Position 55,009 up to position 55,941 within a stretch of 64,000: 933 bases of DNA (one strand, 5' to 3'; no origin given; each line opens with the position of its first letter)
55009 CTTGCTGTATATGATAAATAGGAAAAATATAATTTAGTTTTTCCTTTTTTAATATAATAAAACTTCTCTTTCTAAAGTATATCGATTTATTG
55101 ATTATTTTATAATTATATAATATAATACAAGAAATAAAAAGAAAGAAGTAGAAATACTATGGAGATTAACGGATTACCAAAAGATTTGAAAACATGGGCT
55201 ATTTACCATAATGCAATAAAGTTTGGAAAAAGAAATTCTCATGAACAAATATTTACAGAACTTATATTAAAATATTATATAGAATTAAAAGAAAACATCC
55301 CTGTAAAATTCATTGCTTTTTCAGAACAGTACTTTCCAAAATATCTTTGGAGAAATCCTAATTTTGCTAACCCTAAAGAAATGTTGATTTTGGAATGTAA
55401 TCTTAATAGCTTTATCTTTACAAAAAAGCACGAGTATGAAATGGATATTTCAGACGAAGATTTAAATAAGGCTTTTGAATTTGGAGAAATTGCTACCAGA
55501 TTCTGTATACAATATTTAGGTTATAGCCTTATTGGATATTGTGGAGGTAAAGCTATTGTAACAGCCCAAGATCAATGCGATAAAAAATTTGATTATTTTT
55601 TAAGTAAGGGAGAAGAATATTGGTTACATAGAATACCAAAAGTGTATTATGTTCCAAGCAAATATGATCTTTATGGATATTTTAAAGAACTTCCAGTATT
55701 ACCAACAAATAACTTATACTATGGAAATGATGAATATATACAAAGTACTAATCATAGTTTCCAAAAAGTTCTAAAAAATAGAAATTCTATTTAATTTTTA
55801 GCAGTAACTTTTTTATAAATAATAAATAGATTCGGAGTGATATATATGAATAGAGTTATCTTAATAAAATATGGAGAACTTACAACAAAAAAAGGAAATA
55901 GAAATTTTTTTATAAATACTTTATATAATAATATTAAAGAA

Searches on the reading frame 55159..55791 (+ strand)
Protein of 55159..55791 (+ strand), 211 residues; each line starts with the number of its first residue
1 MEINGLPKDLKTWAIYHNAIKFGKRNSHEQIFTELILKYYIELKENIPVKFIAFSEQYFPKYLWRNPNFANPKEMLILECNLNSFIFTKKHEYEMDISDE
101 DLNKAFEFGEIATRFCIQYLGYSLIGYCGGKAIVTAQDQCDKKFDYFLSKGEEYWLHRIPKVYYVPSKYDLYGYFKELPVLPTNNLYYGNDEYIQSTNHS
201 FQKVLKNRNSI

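Call 4: search_protein_families(library=pfam, proteins=[window:55159-55791:+], max_evalue=1)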
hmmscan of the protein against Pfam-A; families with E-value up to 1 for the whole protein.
window:55159-55791:+ (211 aa): 1 family
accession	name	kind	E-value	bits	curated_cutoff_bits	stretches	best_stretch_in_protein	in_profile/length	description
PF07820.17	TraC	-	0.22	12.4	27.7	1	93-115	39-59/88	TraC-like protein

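Call 5: search_protein_families(library=ncbifam, proteins=[window:55159-55791:+], max_evalue=1)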
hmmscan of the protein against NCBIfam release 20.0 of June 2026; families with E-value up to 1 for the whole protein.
window:55159-55791:+ (211 aa): 0 families

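Call 38: search_protein_families(library=phrogs, proteins=[window:55159-55791:+], max_evalue=1)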
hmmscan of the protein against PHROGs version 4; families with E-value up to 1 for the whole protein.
window:55159-55791:+ (211 aa): 0 families

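Call 39: search_protein_families(library=padloc, proteins=[window:55159-55791:+], max_evalue=1)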
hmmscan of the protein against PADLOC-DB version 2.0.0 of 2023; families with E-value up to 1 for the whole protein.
window:55159-55791:+ (211 aa): 0 families
